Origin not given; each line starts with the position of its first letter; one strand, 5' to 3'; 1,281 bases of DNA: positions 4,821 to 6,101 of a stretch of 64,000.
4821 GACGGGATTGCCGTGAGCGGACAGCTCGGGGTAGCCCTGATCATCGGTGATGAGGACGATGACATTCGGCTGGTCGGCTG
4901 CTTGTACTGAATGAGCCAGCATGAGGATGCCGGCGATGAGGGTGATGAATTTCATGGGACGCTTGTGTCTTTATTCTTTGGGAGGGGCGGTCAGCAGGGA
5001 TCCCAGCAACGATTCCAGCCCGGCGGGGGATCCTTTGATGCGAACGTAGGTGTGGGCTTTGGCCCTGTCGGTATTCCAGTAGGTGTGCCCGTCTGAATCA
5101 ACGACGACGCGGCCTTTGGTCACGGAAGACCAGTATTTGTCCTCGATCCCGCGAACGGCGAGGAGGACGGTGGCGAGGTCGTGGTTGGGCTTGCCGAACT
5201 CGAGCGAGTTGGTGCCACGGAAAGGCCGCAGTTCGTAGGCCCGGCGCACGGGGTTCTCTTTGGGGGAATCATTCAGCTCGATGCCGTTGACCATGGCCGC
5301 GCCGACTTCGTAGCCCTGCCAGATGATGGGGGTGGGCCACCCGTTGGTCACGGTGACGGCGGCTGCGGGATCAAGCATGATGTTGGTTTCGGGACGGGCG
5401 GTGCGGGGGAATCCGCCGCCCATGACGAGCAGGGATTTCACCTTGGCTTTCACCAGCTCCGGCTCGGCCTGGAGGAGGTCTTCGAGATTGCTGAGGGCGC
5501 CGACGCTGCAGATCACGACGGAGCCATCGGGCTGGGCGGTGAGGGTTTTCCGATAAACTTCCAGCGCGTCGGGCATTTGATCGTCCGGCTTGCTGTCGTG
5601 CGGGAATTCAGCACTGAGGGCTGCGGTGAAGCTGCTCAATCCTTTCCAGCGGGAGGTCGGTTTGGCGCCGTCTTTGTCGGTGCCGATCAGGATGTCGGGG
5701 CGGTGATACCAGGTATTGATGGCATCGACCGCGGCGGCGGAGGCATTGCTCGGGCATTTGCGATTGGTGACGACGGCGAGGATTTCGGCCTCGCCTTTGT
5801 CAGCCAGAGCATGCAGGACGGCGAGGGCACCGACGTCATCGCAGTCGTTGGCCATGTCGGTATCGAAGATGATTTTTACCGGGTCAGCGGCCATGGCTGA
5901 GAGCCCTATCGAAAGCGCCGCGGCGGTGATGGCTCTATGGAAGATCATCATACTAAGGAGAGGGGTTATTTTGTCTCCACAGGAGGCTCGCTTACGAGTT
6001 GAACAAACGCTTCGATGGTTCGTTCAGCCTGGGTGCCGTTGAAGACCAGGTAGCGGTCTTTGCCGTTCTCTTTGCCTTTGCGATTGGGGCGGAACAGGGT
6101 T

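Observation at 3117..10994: LacI-headed locus: orphan sugar-type SBP + permease (no ATPase) followed by three secreted nucleoside-hydrolase-fold domains and a sulfatase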

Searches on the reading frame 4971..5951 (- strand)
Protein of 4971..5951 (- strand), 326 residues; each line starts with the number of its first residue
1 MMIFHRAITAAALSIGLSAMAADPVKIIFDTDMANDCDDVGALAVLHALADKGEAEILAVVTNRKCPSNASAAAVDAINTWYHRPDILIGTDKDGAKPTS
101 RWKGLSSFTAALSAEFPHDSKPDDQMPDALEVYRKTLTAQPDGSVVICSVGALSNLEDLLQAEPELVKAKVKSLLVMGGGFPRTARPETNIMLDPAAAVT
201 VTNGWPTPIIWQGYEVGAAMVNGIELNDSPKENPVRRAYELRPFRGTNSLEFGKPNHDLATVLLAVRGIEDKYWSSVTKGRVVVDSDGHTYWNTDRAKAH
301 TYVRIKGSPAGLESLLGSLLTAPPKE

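Call 4: search_protein_families(library=pfam, proteins=[window:4971-5951:-], max_evalue=0.01)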
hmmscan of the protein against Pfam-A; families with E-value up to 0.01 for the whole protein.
window:4971-5951:- (326 aa): 1 family
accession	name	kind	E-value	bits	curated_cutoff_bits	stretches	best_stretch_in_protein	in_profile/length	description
PF01156.24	IU_nuc_hydro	-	2.3e-21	77.2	34.2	1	27-293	1-278/297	Inosine-uridine preferring nucleoside hydrolase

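Call 5: search_protein_families(library=ncbifam, proteins=[window:4971-5951:-], max_evalue=0.01)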
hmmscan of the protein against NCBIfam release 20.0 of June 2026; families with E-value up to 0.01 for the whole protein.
window:4971-5951:- (326 aa): 4 families
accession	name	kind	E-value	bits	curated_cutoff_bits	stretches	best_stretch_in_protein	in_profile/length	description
NF008036.0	PRK10768.1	equivalog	4.3e-10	39.2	382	1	51-267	26-243/304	ribonucleoside hydrolase RihC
NF041355.1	XopQ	equivalog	1.2e-07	30.9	500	1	21-182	50-209/402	type III secretion system effector XopQ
NF052221.1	UridNuclsHydUriH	equivalog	6.4e-07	28.8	450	1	128-209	102-186/310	uridine-preferring nucleoside hydrolase UriH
NF007417.0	PRK09955.1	equivalog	1.6e-05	23.9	459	1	135-215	110-190/313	ribosylpyrimidine nucleosidase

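Call 8: find_encoding_contigs(protein=window:4971-5951:-, flank=10000, max_places=6)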
Protein window:4971-5951:- (326 aa): no gene with exactly this product is on record in the collection.

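Call 13: search_solved_structures(query=window:4971-5951:-, max_evalue=0.001, show_alignments=2)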
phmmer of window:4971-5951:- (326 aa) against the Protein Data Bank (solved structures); distinct sequences matched with E-value up to 0.001: 8.
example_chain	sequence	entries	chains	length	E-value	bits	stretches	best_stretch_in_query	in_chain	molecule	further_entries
6ba0_A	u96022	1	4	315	7.9e-07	31.8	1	41-210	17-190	Cytidine/uridine-specific hydrolase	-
8qnd_A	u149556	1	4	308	5.6e-06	29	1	25-263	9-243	Inosine-uridine nucleoside N-ribohydrolase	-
1mas_A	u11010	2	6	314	7.3e-05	25.3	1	27-210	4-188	INOSINE-URIDINE NUCLEOSIDE N-RIBOHYDROLASE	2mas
1q8f_A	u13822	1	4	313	0.00012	24.6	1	135-214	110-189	Pyrimidine nucleoside hydrolase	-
3mkm_A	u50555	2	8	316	0.00012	24.6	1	135-214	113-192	Putative uncharacterized protein YeiK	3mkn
3b9x_A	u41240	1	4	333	0.00013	24.5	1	135-214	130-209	Pyrimidine-specific ribonucleoside hydrolase rihB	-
1ezr_A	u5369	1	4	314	0.00029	23.4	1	25-208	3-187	NUCLEOSIDE HYDROLASE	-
8ctm_A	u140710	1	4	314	0.00039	22.9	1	26-208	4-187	Inosine-uridine preferring nucleoside hydrolase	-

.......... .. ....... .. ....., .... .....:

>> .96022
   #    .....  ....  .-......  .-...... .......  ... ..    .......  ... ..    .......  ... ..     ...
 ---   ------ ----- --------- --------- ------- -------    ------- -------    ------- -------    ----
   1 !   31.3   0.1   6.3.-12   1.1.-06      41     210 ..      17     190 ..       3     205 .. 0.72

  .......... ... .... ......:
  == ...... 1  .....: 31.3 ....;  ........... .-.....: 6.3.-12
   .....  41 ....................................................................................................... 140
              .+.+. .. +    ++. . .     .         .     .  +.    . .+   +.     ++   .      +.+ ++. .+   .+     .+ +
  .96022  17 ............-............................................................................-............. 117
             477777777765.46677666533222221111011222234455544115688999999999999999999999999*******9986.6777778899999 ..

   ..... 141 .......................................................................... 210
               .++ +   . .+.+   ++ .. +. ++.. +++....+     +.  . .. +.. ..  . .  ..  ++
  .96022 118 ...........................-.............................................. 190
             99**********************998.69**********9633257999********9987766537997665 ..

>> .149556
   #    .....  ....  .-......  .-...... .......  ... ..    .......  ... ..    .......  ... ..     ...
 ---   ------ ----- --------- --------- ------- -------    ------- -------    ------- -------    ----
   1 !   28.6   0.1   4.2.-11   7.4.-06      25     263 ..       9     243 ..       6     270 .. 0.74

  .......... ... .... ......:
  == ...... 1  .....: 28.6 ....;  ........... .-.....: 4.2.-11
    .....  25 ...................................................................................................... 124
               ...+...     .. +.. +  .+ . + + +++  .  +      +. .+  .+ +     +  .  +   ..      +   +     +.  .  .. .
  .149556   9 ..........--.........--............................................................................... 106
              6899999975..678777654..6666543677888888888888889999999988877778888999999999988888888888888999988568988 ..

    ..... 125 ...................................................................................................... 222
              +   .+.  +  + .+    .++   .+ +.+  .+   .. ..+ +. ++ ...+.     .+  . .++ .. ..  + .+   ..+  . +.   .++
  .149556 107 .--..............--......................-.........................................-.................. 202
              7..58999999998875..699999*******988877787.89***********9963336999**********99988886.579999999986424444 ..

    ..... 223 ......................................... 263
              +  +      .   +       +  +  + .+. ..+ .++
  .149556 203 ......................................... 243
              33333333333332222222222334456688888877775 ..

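Call 23: search_solved_structures(query=window:4971-5888:-, max_evalue=0.01, show_alignments=5)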
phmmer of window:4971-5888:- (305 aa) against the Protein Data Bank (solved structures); distinct sequences matched with E-value up to 0.01: 10.
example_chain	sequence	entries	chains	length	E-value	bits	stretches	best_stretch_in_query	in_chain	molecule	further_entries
6ba0_A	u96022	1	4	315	7.1e-07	32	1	20-189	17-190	Cytidine/uridine-specific hydrolase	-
8qnd_A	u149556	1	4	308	5.4e-06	29.1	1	4-242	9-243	Inosine-uridine nucleoside N-ribohydrolase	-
1mas_A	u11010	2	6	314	6.4e-05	25.5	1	6-189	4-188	INOSINE-URIDINE NUCLEOSIDE N-RIBOHYDROLASE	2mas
1q8f_A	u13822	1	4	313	0.0001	24.9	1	114-193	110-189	Pyrimidine nucleoside hydrolase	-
3mkm_A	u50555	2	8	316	0.0001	24.8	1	114-193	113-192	Putative uncharacterized protein YeiK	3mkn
3b9x_A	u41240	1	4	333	0.00012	24.7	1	114-193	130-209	Pyrimidine-specific ribonucleoside hydrolase rihB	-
1ezr_A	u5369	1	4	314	0.00025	23.6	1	4-187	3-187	NUCLEOSIDE HYDROLASE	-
8ctm_A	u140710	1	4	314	0.00034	23.2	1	5-187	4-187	Inosine-uridine preferring nucleoside hydrolase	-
5tsq_A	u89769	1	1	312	0.004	19.6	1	69-189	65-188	IUnH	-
4kpn_A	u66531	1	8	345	0.0043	19.5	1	3-180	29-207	Nucleoside N-ribohydrolase 1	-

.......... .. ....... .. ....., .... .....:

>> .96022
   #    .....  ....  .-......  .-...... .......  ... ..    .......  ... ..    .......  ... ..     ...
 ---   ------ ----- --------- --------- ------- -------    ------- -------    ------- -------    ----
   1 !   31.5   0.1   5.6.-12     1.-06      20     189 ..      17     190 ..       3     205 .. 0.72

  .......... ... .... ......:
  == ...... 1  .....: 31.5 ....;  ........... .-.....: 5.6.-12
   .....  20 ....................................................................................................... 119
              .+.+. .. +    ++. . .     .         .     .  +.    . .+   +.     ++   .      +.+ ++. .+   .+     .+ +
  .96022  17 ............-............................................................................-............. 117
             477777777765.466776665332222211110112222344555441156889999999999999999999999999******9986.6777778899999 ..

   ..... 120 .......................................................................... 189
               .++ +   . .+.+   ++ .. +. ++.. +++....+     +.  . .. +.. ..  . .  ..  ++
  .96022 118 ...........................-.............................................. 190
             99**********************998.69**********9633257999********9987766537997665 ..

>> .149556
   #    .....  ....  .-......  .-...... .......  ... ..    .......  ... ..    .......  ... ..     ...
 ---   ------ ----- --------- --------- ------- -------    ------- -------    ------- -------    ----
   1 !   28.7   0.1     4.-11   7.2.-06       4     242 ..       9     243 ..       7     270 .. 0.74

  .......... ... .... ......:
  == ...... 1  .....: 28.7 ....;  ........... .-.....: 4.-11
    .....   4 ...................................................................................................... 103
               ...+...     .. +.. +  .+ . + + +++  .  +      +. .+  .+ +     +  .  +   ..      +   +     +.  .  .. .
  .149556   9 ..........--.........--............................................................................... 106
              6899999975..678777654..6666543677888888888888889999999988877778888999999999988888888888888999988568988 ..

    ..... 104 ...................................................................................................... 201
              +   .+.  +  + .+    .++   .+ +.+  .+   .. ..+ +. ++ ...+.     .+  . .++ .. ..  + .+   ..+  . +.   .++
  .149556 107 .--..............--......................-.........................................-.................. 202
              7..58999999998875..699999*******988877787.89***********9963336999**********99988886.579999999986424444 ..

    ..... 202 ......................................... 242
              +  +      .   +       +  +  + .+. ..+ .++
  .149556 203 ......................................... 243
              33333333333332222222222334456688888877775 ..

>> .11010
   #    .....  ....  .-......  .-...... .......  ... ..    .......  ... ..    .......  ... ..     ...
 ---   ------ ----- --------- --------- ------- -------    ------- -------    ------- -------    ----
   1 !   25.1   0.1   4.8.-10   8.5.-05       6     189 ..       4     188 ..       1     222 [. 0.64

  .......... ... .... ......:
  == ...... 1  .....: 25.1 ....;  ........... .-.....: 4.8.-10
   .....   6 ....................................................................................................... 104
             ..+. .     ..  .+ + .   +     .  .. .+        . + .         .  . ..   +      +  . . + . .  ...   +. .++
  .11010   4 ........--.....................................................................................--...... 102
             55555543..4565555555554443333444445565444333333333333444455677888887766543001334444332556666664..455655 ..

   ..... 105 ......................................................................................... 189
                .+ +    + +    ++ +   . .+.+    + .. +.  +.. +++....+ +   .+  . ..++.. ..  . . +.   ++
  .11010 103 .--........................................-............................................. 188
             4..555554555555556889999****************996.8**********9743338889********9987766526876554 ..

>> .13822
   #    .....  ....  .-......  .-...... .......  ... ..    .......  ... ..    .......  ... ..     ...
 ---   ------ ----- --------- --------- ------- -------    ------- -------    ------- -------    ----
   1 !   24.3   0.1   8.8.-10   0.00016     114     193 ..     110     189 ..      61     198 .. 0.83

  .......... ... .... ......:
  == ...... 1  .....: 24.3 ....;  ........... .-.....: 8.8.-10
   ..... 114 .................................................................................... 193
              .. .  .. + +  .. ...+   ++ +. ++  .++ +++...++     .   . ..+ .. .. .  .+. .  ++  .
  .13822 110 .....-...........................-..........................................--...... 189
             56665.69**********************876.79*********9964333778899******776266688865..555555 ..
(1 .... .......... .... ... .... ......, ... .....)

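Call 87: search_protein_representatives(protein=window:4971-5888:-)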
Query: 305 residues. Proteins with E-value up to 0.001 (for the whole library): 4177; up to 1e-10: 2356; up to 1e-30: 540. The best 150 are listed.
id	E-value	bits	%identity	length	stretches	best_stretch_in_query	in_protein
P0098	1.7e-133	460.9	50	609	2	12-303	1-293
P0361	1.7e-104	365.7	63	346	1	4-304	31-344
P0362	1.2e-98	346.5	55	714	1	4-304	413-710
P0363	2.3e-98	345.5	45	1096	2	4-282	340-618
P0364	3.4e-97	341.7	43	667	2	4-303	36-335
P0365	3.4e-96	338.4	56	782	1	1-303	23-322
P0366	5.9e-92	324.5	46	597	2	5-304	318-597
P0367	2.0e-89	316.2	53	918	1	2-304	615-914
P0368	5.5e-89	314.8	54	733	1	2-304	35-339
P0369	1.4e-86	306.9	41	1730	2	2-299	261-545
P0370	1.7e-78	280.3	39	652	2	3-304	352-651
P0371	8.2e-77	274.8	49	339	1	2-304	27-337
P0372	1.0e-76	274.4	40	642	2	3-303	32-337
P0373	2.4e-71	256.8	63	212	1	105-303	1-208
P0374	4.0e-71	256.1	74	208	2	1-136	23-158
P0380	7.4e-60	219.1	35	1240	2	2-300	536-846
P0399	4.2e-53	196.9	33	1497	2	2-300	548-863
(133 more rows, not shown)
